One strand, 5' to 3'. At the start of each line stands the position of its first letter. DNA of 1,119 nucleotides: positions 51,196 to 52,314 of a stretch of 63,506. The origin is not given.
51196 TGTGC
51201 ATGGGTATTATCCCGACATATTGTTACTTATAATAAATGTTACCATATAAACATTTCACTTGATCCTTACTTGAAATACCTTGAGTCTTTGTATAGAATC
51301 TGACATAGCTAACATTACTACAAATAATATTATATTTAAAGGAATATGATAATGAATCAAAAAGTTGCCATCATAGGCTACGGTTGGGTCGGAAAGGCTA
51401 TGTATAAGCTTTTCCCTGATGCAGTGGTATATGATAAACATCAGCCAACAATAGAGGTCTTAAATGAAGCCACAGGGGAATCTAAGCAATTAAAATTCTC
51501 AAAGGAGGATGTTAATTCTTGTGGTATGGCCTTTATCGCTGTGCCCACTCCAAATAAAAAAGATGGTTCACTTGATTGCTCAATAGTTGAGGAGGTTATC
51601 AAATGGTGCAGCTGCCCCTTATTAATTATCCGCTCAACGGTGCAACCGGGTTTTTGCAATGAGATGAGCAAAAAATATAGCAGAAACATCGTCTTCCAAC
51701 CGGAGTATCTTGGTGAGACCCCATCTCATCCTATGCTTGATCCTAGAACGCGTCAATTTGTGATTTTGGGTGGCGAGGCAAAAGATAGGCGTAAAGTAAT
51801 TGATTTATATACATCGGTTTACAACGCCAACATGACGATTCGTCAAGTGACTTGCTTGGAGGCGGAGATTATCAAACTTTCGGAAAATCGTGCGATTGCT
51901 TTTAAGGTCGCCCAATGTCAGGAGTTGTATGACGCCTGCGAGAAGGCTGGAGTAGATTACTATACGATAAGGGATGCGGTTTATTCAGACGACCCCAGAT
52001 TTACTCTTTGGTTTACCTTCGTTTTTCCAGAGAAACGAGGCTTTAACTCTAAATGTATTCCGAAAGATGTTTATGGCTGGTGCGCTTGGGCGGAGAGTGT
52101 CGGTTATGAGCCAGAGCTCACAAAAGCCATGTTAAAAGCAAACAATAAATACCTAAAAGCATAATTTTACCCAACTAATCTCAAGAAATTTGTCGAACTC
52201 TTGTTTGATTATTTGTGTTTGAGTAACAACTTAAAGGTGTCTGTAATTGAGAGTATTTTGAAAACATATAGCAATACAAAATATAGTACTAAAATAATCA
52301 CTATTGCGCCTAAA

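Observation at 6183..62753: Pervasive 7-nt-periodic AT-rich mini-insertions, in-frame inside conserved genes and also in spacers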

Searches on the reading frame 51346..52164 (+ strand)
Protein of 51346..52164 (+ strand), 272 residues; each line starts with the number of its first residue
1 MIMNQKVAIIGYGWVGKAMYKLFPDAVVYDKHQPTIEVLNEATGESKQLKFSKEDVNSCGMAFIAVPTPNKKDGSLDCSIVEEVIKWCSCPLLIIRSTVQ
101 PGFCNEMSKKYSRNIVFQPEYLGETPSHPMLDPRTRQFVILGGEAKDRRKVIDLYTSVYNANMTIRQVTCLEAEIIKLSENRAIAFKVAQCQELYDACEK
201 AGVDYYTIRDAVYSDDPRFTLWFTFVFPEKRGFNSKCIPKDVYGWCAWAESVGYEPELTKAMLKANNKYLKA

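Call 55: search_protein_families(library=pfam, proteins=[window:51346-52164:+], max_evalue=0.00001)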
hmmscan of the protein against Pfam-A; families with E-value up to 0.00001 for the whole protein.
window:51346-52164:+ (272 aa): 2 families
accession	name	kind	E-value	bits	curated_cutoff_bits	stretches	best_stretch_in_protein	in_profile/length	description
PF00984.24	UDPG_MGDP_dh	-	2.9e-14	53.4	25.4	1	172-267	2-93/94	UDP-glucose/GDP-mannose dehydrogenase family, central domain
PF03721.20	UDPG_MGDP_dh_N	-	2e-10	41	27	1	41-150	56-182/187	UDP-glucose/GDP-mannose dehydrogenase family, NAD binding domain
